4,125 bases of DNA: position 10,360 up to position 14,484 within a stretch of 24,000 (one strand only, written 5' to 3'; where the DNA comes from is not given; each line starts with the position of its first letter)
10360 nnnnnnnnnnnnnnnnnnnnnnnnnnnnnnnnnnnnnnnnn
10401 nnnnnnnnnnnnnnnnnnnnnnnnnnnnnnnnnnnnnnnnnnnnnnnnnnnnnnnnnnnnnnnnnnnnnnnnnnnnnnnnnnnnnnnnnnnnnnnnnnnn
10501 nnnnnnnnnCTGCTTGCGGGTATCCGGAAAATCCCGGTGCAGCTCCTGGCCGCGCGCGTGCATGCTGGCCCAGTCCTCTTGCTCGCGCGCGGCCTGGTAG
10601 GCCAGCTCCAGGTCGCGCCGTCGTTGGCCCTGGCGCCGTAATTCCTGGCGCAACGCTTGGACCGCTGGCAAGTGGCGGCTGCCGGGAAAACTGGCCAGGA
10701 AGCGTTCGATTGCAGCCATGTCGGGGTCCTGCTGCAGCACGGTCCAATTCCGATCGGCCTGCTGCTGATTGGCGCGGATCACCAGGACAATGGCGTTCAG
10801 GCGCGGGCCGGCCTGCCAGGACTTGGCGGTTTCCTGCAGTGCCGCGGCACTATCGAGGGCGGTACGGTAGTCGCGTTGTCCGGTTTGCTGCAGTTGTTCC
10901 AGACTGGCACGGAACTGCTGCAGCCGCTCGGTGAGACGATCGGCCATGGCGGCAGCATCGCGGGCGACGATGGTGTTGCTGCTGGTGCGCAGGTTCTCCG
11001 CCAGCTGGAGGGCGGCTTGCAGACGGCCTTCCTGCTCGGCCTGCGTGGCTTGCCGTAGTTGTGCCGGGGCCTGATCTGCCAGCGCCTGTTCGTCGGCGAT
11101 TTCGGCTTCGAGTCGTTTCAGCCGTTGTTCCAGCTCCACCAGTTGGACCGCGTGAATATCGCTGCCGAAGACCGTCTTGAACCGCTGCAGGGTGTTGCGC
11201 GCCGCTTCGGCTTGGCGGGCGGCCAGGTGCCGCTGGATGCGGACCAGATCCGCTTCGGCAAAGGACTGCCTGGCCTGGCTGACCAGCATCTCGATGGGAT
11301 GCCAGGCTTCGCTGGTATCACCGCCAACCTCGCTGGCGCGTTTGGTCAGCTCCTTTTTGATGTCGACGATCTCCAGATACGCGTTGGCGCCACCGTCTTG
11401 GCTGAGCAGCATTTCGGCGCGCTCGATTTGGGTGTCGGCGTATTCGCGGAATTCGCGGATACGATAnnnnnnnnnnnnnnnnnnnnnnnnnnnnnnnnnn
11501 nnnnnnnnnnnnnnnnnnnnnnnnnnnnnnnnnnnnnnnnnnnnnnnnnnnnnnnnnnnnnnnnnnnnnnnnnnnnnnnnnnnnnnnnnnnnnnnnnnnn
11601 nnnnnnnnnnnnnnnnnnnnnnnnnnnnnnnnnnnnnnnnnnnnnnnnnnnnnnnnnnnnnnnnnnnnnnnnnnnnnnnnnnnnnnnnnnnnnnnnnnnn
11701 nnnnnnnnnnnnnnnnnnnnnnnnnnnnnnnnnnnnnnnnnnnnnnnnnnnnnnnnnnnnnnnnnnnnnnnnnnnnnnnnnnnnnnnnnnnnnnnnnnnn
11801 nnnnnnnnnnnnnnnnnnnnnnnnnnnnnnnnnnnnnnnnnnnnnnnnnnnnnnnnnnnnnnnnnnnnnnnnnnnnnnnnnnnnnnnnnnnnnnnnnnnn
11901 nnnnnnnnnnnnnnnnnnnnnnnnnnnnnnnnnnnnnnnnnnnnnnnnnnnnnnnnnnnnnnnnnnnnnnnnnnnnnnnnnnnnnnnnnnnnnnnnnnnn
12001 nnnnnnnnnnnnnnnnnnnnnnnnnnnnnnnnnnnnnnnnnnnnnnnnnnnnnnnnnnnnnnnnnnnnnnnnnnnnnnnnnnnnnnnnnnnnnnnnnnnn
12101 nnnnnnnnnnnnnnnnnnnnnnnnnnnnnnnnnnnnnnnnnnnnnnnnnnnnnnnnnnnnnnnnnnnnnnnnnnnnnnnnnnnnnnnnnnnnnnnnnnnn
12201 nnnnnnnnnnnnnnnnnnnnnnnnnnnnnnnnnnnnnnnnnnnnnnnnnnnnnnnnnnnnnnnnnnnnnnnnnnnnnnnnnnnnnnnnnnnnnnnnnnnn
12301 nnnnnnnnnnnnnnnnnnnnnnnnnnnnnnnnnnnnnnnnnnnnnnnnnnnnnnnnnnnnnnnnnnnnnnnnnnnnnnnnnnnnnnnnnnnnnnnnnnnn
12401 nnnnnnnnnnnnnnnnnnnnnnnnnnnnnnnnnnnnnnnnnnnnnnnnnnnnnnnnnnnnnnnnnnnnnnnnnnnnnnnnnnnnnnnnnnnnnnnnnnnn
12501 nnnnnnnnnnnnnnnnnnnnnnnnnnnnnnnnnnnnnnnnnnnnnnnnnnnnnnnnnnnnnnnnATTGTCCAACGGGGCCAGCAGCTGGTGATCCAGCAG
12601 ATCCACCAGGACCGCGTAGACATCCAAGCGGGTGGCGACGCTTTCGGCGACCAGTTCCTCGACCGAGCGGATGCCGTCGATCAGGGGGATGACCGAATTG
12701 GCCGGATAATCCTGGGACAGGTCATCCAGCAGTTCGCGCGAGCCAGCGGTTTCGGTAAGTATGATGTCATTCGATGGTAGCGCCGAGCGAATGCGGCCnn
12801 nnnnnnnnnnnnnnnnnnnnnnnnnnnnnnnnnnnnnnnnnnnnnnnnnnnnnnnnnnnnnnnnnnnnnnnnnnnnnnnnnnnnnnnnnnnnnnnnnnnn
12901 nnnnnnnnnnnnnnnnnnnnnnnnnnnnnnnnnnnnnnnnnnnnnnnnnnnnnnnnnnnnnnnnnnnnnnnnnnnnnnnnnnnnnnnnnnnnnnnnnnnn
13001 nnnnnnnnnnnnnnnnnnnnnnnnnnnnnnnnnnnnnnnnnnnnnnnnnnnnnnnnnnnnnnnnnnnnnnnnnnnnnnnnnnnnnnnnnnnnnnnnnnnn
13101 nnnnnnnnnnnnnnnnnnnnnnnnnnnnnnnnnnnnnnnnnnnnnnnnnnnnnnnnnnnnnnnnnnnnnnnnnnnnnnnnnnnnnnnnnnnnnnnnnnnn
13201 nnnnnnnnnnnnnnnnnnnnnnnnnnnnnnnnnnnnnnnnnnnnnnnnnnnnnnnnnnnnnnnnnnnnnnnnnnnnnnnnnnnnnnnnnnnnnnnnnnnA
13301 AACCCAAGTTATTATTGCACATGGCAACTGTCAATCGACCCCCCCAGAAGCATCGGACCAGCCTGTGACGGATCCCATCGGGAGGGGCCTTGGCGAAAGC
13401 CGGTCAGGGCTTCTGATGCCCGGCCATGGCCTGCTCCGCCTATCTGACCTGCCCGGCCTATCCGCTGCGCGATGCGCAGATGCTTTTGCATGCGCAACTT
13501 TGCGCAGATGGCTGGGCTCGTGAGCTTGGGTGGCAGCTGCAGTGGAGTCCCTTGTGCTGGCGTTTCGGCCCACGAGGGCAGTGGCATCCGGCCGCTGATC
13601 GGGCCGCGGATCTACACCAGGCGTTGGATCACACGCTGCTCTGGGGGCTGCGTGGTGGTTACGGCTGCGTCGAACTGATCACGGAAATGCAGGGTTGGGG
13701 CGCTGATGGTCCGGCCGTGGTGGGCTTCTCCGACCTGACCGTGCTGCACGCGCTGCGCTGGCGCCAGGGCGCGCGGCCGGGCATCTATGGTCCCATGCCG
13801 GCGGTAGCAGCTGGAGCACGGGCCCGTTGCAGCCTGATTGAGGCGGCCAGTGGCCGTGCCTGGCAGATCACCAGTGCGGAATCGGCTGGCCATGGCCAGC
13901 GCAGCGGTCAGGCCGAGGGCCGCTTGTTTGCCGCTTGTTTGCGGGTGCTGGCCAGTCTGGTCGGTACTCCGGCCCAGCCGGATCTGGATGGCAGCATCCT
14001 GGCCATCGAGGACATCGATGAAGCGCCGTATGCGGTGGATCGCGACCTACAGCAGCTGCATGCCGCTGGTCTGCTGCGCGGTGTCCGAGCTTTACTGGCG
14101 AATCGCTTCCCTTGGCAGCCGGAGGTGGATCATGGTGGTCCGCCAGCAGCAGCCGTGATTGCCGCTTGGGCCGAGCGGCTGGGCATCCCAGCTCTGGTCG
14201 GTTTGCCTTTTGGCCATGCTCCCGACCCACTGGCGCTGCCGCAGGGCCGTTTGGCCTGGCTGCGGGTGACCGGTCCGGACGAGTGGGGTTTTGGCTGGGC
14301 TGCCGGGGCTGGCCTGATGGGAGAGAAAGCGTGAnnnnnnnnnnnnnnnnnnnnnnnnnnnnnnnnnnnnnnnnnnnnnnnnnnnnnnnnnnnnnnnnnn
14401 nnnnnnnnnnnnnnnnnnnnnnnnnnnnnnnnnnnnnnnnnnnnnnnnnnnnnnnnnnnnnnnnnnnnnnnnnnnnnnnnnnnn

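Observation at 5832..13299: Adjacent pair of giant bitopic proteins with one shared, apparently uncharacterised architecture: PATAN(DUF4388) - TM - long helical rod - PEGA - beta-propeller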

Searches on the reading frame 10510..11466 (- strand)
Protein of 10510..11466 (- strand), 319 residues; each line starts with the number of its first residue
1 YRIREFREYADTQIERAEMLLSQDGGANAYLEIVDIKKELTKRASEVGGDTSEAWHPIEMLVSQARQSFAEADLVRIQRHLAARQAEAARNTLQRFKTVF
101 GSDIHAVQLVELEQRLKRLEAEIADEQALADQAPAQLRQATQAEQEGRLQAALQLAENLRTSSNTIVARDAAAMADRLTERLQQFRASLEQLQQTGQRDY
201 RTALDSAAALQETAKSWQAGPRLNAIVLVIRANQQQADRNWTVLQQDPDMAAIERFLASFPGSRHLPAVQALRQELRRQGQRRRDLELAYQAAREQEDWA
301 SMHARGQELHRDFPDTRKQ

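Call 81: search_solved_structures(query=A6, max_evalue=10)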
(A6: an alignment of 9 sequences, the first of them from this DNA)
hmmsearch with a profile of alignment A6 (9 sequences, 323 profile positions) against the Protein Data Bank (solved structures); distinct sequences matched with E-value up to 10: 7.
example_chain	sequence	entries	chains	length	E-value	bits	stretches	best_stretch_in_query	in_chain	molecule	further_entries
3jqh_A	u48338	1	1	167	0.015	17.9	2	79-126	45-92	C-type lectin domain family 4 member M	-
6g5s_A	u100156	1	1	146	0.016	17.9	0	249-292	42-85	Cell division coordinator CpoB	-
8xyv_A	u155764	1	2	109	0.24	13.9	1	129-211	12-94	De novo designed protein 0705-5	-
8fgw_C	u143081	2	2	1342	0.24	13.9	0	143-230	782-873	WD repeat-containing protein 19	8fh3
8bbf_A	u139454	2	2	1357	0.25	13.9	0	143-230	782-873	WD repeat-containing protein 19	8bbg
9n2d_F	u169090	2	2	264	0.26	13.9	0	239-268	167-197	Bam D | DNA uptake lipoprotein-like protein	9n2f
2kc7_A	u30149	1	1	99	1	11.9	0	139-165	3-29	bfr218_protein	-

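Call 82: search_protein_families(library=pfam, alignment_id=A6, max_evalue=1)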
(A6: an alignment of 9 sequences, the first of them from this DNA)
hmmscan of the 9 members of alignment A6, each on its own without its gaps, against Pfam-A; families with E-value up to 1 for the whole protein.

A. member 1, seq(319 aa): 4 families
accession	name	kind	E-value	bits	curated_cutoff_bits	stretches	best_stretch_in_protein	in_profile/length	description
PF10303.14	DUF2408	-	0.00039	21.4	25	1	73-195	14-123/130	Protein of unknown function (DUF2408)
PF05189.18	RTC_insert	-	0.2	12.5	23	1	75-103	16-40/102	RNA 3'-terminal phosphate cyclase (RTC), insert domain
PF00406.28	ADK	-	0.29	11.7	26.8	1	70-191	26-141/151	Adenylate kinase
PF13519.12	VWA_2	-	0.81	10.8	27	1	170-221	47-94/107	von Willebrand factor type A domain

B. families by the number of members that match (of 9 scanned): 17 families
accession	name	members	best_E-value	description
PF10303.14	DUF2408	1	0.00039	Protein of unknown function (DUF2408)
PF16450.11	Prot_ATP_ID_OB_C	1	0.014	Proteasomal ATPase OB C-terminal domain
PF09704.15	Cas_Cas5d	1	0.017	CRISPR-associated protein (Cas_Cas5)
PF19556.4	PRTRC_E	1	0.037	PRTRC system protein E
PF21748.3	UPF0150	1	0.077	UPF0150-like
PF13428.12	TPR_14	1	0.094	Tetratricopeptide repeat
PF20757.2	M_large_dom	1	0.12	Protein M, large region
PF05189.18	RTC_insert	1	0.2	RNA 3'-terminal phosphate cyclase (RTC), insert domain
PF18290.7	Nudix_hydro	1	0.24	Nudix hydrolase domain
PF19491.4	DUF6026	1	0.28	Family of unknown function (DUF6026)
PF00406.28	ADK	1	0.29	Adenylate kinase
PF13296.11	T6SS_Vgr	1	0.31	Putative type VI secretion system Rhs element Vgr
PF22638.1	FlgK_D1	1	0.35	Flagellar hook-associated protein FlgK helical domain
PF10631.14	DUF2477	1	0.68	Protein of unknown function (DUF2477)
PF16326.10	ABC_tran_CTD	1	0.72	ABC transporter C-terminal domain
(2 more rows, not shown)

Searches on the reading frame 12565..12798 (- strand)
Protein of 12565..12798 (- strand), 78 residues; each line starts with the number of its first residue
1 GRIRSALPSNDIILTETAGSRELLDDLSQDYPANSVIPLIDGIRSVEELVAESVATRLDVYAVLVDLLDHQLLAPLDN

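Call 70: search_solved_structures(query=A5, max_evalue=10)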
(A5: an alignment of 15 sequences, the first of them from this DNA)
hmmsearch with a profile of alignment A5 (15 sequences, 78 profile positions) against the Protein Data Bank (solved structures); distinct sequences matched with E-value up to 10: 4.
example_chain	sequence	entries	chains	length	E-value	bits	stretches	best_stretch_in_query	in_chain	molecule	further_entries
1ku9_A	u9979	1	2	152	0.028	17.3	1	41-74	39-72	hypothetical protein MJ223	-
5sxy_A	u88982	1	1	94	0.056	16.3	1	33-56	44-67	Bifunctional coenzyme PQQ synthesis protein C/D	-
5vrd_D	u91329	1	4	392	0.67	12.9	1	33-56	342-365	Bifunctional coenzyme PQQ synthesis protein C/D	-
7mq1_A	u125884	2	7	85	0.67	12.8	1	36-71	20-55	Copper-sensing transcriptional repressor csoR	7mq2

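Call 71: search_protein_families(library=pfam, alignment_id=A5, max_evalue=10)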
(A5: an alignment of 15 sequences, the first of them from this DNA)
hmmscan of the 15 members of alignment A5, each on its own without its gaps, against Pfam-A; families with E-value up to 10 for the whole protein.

A. member 1, seq(78 aa): 0 families

B. families by the number of members that match (of 15 scanned): 17 families
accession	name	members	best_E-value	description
PF16221.11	HTH_47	3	0.011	winged helix-turn-helix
PF22979.2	HTH_69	3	0.022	Winged helix-turn-helix domain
PF01978.25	TrmB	3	0.047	Sugar-specific transcriptional regulator TrmB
PF13463.12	HTH_27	2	0.01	Winged helix DNA-binding domain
PF21782.3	PKMT_2nd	2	0.017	PKMT, C-terminal winged helix domain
PF05402.18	PqqD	1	0.0039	Coenzyme PQQ synthesis protein D (PqqD)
PF21475.2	PaaA-like_N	1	0.015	PaaA-like, N-terminal domain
PF09887.15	DUF2114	1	0.029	Uncharacterized protein conserved in archaea (DUF2114)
PF05331.17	DUF742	1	0.053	Protein of unknown function (DUF742)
PF25547.1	WXG100_2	1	0.053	WXG100 like domain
PF11888.13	DUF3408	1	0.067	Protein of unknown function (DUF3408)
PF08221.17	HTH_9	1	0.077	RNA polymerase III subunit RPC82 helix-turn-helix domain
PF19550.4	DUF6073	1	0.088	Family of unknown function (DUF6073)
PF01022.26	HTH_5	1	0.1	Bacterial regulatory protein, arsR family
PF10899.13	AbiGi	1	0.16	Putative abortive phage resistance protein AbiGi, antitoxin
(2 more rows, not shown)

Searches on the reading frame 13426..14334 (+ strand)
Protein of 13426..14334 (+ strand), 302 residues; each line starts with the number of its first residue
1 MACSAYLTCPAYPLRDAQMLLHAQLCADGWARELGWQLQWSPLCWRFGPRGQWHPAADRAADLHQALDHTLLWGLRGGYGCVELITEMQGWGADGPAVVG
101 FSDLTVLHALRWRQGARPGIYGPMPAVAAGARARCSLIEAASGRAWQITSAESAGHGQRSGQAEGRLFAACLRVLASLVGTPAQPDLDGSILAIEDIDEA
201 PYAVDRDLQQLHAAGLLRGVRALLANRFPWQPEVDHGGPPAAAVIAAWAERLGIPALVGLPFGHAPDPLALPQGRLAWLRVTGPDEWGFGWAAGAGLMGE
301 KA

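Call 8: search_protein_families(library=pfam, proteins=[window:13426-14334:+], max_evalue=0.01)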
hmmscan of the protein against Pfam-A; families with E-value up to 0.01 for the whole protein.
window:13426-14334:+ (302 aa): 2 families
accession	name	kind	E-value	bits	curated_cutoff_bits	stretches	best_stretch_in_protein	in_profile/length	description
PF17676.7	Peptidase_S66C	-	1.9e-25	90.2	23.7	1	164-277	1-118/120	LD-carboxypeptidase C-terminal domain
PF02016.21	Peptidase_S66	-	1.1e-08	35.7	25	1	32-114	27-113/121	LD-carboxypeptidase N-terminal domain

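Call 47: search_protein_families(library=ncbifam, proteins=[window:13426-14331:+], max_evalue=0.001)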
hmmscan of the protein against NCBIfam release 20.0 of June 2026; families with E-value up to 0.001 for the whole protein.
window:13426-14331:+ (302 aa): 1 family
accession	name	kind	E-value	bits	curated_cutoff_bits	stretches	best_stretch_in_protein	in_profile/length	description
NF008424.0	PRK11253.1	equivalog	3.3e-31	108.5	378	1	57-281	54-291/308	muramoyltetrapeptide carboxypeptidase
